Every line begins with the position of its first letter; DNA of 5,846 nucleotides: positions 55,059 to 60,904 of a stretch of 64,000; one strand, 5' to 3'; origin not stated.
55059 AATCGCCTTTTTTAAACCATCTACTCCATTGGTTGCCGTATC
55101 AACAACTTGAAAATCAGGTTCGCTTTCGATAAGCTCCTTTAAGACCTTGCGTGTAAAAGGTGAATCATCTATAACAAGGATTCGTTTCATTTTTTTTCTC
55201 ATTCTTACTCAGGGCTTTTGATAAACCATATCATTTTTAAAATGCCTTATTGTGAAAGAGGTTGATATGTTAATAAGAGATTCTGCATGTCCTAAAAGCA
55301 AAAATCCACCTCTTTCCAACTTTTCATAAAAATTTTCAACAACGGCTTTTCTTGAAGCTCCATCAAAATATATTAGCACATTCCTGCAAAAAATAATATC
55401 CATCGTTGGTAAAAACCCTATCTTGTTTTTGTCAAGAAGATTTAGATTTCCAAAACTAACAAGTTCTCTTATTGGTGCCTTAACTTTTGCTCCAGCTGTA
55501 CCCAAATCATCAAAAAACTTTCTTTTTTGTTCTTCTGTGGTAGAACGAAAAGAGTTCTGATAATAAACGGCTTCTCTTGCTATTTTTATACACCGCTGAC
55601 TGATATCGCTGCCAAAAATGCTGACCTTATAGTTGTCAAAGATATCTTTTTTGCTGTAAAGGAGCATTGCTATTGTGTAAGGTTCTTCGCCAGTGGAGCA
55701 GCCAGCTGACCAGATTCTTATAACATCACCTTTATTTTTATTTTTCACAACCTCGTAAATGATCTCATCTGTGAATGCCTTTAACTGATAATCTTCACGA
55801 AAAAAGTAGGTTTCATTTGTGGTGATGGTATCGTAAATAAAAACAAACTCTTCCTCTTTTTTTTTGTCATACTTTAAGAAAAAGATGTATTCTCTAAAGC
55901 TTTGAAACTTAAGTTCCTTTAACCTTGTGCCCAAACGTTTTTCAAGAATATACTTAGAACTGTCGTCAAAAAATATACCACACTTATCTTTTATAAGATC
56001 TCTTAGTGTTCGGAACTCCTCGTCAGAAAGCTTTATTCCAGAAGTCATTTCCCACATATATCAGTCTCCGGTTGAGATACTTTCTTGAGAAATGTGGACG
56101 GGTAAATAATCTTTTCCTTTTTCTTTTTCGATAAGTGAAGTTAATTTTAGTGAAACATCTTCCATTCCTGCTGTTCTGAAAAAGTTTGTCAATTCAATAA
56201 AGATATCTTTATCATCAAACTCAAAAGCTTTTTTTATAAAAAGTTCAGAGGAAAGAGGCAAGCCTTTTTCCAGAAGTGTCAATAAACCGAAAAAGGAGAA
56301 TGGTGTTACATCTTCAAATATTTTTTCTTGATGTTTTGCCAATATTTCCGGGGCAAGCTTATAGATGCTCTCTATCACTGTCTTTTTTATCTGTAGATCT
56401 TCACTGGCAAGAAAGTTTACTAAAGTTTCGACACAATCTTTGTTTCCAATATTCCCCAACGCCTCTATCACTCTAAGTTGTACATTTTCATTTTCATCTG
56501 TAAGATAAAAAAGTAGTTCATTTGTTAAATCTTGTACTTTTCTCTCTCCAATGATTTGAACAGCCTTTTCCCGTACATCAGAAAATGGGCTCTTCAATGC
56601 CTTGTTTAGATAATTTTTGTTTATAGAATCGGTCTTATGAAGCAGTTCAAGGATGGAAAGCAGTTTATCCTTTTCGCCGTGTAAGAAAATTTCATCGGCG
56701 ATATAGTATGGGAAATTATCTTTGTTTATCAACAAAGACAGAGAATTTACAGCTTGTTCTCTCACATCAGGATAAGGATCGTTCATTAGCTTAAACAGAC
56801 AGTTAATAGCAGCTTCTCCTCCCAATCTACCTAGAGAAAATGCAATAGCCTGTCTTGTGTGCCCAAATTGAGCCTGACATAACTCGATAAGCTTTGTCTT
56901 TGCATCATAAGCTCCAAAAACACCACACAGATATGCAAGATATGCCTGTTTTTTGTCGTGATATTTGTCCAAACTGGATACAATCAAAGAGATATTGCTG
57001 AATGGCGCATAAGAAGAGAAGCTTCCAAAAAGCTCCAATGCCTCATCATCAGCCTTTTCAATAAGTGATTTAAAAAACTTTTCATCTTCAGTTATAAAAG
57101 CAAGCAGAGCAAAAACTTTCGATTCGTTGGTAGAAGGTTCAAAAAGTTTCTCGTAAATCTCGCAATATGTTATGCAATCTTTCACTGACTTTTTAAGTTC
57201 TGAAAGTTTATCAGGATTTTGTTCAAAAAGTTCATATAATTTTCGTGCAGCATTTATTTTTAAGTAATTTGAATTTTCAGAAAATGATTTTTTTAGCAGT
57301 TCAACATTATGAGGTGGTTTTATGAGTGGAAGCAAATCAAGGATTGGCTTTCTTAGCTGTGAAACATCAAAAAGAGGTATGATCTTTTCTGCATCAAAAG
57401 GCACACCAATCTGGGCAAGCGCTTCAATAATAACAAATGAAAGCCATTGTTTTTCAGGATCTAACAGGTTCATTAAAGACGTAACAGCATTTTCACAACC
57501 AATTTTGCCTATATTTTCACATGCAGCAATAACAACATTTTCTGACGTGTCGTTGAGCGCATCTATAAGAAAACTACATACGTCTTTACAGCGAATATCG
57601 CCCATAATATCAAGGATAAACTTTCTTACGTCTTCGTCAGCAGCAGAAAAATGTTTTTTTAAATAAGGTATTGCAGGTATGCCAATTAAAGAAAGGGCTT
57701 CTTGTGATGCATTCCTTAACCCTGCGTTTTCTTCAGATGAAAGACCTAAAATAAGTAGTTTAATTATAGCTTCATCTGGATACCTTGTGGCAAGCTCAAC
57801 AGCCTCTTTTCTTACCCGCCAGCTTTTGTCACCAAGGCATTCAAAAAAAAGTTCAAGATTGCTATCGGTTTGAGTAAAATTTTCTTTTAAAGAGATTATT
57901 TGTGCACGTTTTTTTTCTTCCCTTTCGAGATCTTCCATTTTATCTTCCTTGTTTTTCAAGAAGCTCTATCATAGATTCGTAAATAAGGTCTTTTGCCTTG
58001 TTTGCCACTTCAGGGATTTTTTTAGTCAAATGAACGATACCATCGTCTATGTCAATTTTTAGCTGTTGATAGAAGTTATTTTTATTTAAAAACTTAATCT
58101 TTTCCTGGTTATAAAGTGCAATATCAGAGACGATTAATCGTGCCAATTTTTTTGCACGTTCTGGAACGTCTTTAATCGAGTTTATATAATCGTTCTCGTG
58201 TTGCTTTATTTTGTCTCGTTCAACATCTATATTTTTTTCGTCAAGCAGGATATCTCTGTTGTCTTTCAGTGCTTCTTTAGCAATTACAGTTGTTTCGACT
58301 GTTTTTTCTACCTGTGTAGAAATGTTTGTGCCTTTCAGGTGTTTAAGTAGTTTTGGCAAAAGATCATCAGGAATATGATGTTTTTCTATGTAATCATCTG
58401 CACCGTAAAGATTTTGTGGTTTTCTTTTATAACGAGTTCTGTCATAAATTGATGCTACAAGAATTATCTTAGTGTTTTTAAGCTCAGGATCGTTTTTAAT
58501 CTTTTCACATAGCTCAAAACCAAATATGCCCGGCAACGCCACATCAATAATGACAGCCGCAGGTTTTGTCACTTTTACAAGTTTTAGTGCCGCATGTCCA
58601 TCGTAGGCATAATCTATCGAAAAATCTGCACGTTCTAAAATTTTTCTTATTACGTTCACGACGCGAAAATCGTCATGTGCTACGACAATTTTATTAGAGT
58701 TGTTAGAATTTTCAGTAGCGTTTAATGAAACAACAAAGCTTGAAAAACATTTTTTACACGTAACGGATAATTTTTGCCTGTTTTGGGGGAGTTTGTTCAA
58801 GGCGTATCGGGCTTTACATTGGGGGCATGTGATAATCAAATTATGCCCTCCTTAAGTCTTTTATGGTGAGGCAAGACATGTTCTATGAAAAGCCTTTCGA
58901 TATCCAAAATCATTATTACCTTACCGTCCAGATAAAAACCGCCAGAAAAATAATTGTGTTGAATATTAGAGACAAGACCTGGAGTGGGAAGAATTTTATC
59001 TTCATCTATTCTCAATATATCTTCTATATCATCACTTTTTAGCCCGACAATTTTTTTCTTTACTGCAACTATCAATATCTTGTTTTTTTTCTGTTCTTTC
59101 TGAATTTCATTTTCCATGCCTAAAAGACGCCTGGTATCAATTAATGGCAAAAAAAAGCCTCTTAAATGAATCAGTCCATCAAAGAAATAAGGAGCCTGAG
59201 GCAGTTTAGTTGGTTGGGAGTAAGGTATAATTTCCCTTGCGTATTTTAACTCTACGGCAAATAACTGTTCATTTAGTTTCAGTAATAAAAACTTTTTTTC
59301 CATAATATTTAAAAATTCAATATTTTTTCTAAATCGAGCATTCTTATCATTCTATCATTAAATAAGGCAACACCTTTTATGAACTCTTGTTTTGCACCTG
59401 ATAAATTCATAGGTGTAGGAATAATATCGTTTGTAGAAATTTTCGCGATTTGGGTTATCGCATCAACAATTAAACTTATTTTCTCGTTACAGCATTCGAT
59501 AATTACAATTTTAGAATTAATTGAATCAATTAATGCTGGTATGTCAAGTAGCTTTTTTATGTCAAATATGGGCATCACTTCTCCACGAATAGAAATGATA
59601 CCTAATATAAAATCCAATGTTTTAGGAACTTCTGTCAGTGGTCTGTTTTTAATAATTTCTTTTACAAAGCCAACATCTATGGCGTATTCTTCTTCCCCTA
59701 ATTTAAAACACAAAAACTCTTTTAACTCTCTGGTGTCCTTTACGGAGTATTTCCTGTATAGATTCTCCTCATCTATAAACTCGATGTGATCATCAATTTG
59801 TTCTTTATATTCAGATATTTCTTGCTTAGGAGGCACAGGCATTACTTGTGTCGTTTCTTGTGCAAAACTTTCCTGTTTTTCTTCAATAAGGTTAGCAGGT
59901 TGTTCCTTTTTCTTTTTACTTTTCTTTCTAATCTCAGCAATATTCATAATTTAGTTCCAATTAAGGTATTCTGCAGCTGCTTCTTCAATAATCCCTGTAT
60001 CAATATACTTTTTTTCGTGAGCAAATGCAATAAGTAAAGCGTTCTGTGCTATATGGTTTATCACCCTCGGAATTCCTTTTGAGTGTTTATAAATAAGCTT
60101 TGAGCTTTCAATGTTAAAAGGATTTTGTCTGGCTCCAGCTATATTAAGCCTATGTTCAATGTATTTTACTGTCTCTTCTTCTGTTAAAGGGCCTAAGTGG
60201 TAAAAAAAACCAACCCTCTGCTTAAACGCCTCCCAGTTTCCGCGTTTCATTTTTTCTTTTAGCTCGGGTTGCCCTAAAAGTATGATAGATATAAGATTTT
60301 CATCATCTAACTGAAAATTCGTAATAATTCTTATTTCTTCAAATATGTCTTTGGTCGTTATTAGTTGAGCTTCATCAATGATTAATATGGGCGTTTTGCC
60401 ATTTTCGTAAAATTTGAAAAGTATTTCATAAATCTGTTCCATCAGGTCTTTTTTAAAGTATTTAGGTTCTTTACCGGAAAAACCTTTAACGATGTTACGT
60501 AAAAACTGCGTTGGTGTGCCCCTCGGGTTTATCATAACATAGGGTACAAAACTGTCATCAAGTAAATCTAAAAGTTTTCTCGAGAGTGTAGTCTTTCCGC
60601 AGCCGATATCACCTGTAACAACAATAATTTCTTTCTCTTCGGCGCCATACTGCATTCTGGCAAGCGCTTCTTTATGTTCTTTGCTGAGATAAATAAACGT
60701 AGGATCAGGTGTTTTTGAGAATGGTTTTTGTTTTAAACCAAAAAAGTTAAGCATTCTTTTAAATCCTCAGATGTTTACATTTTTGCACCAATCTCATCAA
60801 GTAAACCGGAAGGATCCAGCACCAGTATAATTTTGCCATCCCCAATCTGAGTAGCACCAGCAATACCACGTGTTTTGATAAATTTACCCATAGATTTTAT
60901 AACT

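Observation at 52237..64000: Che-type chemosensory operon decorated with redox-cofactor proteins and non-canonical accessory genes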

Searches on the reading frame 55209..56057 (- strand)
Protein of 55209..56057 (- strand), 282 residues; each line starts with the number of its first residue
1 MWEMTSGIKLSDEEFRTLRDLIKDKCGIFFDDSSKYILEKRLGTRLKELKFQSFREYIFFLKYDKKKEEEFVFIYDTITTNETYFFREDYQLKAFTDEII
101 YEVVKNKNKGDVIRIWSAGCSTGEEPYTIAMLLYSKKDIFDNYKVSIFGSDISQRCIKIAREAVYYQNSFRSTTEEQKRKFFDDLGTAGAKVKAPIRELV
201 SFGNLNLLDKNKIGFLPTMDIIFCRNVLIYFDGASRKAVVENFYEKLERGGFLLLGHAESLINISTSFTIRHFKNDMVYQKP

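Call 4: search_protein_families(library=pfam, proteins=[window:55209-56057:-], max_evalue=0.01)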
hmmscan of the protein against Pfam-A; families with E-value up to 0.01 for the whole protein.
window:55209-56057:- (282 aa): 5 families
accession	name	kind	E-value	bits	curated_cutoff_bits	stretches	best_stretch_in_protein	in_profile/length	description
PF01739.24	CheR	-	2.6e-55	187.4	27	1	81-270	1-188/195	CheR methyltransferase, SAM binding domain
PF03705.20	CheR_N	-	4.5e-12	45.9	27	1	13-64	1-52/53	CheR methyltransferase, all-alpha domain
PF08242.18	Methyltransf_12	-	2.1e-05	25.6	30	1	119-253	4-98/98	Methyltransferase domain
PF13489.12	Methyltransf_23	-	0.0041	17.3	27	0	114-255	25-116/164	Methyltransferase domain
PF13649.12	Methyltransf_25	-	0.0049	18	27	0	218-251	64-97/97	Methyltransferase domain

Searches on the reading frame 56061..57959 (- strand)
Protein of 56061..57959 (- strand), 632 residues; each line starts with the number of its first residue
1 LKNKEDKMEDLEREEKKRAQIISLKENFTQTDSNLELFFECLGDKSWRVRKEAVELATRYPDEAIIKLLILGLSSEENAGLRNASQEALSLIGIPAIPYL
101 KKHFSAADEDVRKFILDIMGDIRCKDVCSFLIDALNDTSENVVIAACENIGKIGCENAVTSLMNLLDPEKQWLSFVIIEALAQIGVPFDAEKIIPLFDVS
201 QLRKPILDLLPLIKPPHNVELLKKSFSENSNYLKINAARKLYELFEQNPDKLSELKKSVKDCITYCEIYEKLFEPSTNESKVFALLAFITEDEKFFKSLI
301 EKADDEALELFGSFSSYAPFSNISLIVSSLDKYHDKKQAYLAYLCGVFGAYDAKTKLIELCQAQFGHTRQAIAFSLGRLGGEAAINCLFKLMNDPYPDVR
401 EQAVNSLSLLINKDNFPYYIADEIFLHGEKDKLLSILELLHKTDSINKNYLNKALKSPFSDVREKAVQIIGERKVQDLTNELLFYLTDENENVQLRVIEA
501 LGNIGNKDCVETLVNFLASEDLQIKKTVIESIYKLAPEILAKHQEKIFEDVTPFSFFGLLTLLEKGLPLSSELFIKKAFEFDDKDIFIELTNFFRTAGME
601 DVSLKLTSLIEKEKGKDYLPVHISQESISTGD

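Call 4: search_protein_families(library=pfam, proteins=[window:56061-57959:-], max_evalue=0.01)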
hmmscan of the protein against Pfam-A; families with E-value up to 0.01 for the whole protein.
window:56061-57959:- (632 aa): 10 families
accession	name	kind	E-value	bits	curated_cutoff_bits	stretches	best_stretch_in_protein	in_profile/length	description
PF13646.12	HEAT_2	-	1.6e-44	150.5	27.7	4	453-531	6-86/88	HEAT repeats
PF02985.28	HEAT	-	1.1e-24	84.6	23.5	1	385-410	2-27/31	HEAT repeat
PF03130.22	HEAT_PBS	-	1.2e-11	44.3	20.9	0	493-518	1-26/27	PBS lyase HEAT-like repeat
PF13513.12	HEAT_EZ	-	2.2e-06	28.5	27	0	384-408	29-53/55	HEAT-like repeat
PF21581.3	SCD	-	7.8e-06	26.6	27.5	0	390-416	37-63/75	Stromalin conservative domain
PF01602.26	Adaptin_N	-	0.00032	19.8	37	0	222-545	119-412/524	Adaptin N terminal region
PF00514.29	Arm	-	0.00048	20.5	20.6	0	508-528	12-32/41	Armadillo/beta-catenin-like repeat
PF25525.1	Ubiquitin_PRKD1_N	-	0.00049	20.7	27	0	459-512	24-81/85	Serine/threonine-protein kinase D1-like, ubiquitin-like domain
PF12717.13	Cnd1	-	0.0013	19.3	26.4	0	384-414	22-52/162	non-SMC mitotic condensation complex subunit 1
PF14663.11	RasGEF_N_2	-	0.0058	17.4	27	0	384-414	6-36/108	Rapamycin-insensitive companion of mTOR RasGEF_N domain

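Call 68: search_protein_families(library=ncbifam, proteins=[window:56061-57959:-], max_evalue=0.001)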
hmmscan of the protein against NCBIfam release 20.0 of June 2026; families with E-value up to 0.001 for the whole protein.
window:56061-57959:- (632 aa): 6 families
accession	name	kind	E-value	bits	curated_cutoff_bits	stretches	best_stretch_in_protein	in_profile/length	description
NF045915.1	PhycobilmeDegNblB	equivalog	6.4e-19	68.3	300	3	34-187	33-191/214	phycobilisome degradation protein NblB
NF010374.0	PRK13800.1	equivalog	6.2e-11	41.3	1196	1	28-184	617-770/898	fumarate reductase/succinate dehydrogenase flavoprotein subunit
NF007244.0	PRK09687.1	equivalog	9.8e-09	34.9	275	1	356-534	129-281/285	putative lyase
NF058505.1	phyc_lyase_CpeY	equivalog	1e-08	34.2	600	0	109-198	66-156/419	C-phycoerythrin alpha-cysteine-82 phycoerythrobilin lyase CpeY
NF058502.1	phyc_lyase_CpcE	equivalog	5.2e-08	32.7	330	0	369-528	59-199/260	C-phycocyanin alpha-cysteine-84 phycocyanobilin lyase subunit CpcE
TIGR02270.1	TIGR02270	subfamily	1.8e-06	27.3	206.8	0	451-532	152-233/410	TIGR02270 family protein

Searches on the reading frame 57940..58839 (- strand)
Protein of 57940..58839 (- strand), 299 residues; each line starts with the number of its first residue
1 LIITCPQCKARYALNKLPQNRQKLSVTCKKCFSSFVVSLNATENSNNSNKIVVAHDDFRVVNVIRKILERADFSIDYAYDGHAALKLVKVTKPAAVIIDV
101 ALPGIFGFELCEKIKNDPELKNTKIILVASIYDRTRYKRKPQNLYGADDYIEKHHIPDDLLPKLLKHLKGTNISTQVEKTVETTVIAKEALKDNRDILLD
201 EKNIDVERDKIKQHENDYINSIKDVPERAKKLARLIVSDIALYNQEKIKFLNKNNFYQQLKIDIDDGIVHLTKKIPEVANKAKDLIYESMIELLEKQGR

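Call 5: search_protein_families(library=pfam, proteins=[window:57940-58839:-], max_evalue=0.01)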
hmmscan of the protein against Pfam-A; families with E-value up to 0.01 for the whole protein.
window:57940-58839:- (299 aa): 4 families
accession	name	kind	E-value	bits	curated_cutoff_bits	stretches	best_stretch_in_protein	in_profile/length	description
PF00072.30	Response_reg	-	1.6e-16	60.9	30.2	1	51-161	1-107/111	Response regulator receiver domain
PF13717.11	Zn_ribbon_4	-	2.1e-08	34.4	30.3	1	1-35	1-35/36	zinc-ribbon domain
PF22191.2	IBR_1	-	0.00058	20.1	27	1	3-35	4-31/47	IBR domain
PF23198.2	PDE8A_N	-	0.0044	17.4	29.6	1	51-131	14-94/147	PDE8A-like, N-terminal domain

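Call 68: search_protein_families(library=ncbifam, proteins=[window:57940-58839:-], max_evalue=0.001)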
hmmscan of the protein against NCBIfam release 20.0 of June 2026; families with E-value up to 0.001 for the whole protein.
window:57940-58839:- (299 aa): 69 families (the best 25 are shown)
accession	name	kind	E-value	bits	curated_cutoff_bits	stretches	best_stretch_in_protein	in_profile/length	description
TIGR02154.1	PhoB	equivalog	1.2e-13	50.9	296.2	1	48-187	2-138/226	phosphate regulon transcriptional regulator PhoB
NF040689.1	MtrAB_MtrA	equivalog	5.9e-13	48.7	300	1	51-187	1-135/219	MtrAB system response regulator MtrA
NF033117.2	vanR_ACDEGLN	exception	2.6e-12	46.8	350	1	51-206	1-154/226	VanR-ABDEGLN family response regulator transcription factor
NF007977.0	PRK10701.1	equivalog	2.7e-12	46.7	330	1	49-206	2-153/241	two-component system response regulator RstA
NF045944.1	ResRegRpaBCyano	equivalog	4.7e-12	45.8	330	1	53-192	2-137/229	response regulator transcription factor RpaB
NF053854.1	RespRegPhoBBctds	equivalog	6.4e-12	45.3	270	1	51-208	1-158/225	two-component system response regulator PhoB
NF007135.0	PRK09581.1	equivalog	7.7e-12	44.8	474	1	50-168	4-119/457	PleD family two-component system response regulator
NF045717.1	DVU0259_DivK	exception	3.1e-11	43.5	160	1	48-132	2-86/117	DVU0259 family response regulator domain-containing protein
NF008296.0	PRK11083.1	equivalog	3.4e-11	43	273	1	48-184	3-134/228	two-component system response regulator CreB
NF007005.1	PRK09468.1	equivalog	3.5e-11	43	331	1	47-169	2-120/237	osmolarity response regulator transcription factor OmpR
NF041733.1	resp_reg_CseB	equivalog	5e-11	42.4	350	1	50-209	2-154/228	two-component system response regulator CseB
NF007982.1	PRK10710.1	equivalog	1.2e-10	41.4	380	1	45-190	4-144/235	envelope stress response regulator BaeR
NF040534.1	resp_reg_YycF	equivalog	2e-10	40.3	340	1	50-193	2-140/231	response regulator YycF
NF041734.1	resp_reg_RppA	equivalog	3.2e-10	39.8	250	1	50-164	2-114/229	two-component system response regulator RppA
NF033120.0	vanR_FM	exception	3.3e-10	40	460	1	50-207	5-159/231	vancomycin resistance response regulator transcription factor, VanR-F/VanR-M family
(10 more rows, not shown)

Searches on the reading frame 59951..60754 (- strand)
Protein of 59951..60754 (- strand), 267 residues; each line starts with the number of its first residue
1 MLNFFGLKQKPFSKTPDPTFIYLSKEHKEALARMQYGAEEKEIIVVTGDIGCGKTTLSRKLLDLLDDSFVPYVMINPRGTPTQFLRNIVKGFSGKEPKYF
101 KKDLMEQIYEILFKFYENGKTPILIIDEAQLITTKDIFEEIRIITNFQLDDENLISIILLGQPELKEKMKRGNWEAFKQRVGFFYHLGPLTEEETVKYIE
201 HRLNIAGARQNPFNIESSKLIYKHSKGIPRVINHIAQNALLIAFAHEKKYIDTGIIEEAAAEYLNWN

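Call 5: search_protein_families(library=pfam, proteins=[window:59951-60754:-], max_evalue=0.01)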
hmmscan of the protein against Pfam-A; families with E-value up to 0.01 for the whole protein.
window:59951-60754:- (267 aa): 21 families
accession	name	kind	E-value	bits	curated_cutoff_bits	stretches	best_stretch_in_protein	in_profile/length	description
PF13401.12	AAA_22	-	3.8e-26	92.4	27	1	40-168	4-129/130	AAA domain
PF01637.24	ATPase_2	-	4.6e-08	33.6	33.2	1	38-160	15-154/225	ATPase domain predominantly from Archaea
PF13173.12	AAA_14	-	1.9e-05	25.1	27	1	41-161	2-97/129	AAA domain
PF09848.15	SLFN-g3_helicase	-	1.9e-05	24.6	24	1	41-138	1-97/354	Schlafen group 3, DNA/RNA helicase domain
PF13191.12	AAA_16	-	2.9e-05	25.1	32.6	1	30-130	15-142/167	AAA ATPase domain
PF07728.20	AAA_5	-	4.5e-05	23.9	22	1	45-141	3-86/139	AAA domain (dynein-related subfamily)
PF10662.15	PduV-EutP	-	8.5e-05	22.8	21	0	43-62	3-22/143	Ethanolamine utilisation - propanediol utilisation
PF25201.1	nSTAND6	-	0.0002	21.9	27.7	1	38-140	15-121/148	Novel STAND NTPase 6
PF02367.23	TsaE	-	0.00039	20.8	26.6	1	29-65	9-45/128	Threonylcarbamoyl adenosine biosynthesis protein TsaE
PF07693.20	KAP_NTPase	-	0.00053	19.8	20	1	39-148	18-106/293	KAP family P-loop domain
PF24883.2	NPHP3_N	-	0.00065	20.4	24.8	1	37-99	18-86/164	Nephrocystin 3, N-terminal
PF20720.3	nSTAND3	-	0.001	19.2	27.2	1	33-66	9-43/155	Novel STAND NTPase 3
PF05621.17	TniB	-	0.0012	18.7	22.4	1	39-169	33-169/189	Bacterial TniB protein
PF13238.12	AAA_18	-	0.0032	18.4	29.4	1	44-65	1-22/128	AAA domain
PF00931.28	NB-ARC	-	0.0039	16.9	23.5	0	27-64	4-41/248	NB-ARC domain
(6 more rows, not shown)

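Call 68: search_protein_families(library=ncbifam, proteins=[window:59951-60754:-], max_evalue=0.001)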
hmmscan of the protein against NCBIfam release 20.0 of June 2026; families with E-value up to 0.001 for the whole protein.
window:59951-60754:- (267 aa): 6 families
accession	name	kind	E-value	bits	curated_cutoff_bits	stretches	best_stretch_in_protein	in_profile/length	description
TIGR03015.1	pepcterm_ATPase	hypoth_equivalog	1.9e-69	234.1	324.5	1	3-261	4-264/269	XrtA/PEP-CTERM system-associated ATPase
TIGR02928.1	TIGR02928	subfamily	3.8e-05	22.7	181.3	1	29-184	29-197/366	orc1/cdc6 family replication initiation protein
NF005655.0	PRK07429.1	subfamily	0.00033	19.9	236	1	43-72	10-39/326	phosphoribulokinase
TIGR03608.1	L_ocin_972_ABC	subfamily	0.00046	19.7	254.85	0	24-67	7-49/206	putative bacteriocin export ABC transporter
NF041815.1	Avs4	equivalog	0.00058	17.2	1500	1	26-132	190-283/1579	AVAST type 4 anti-phage nuclease Avs4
TIGR00150.1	T6A_YjeE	equivalog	0.00064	19.6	60.1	0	33-63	14-44/135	tRNA (adenosine(37)-N6)-threonylcarbamoyltransferase complex ATPase subunit type 1 TsaE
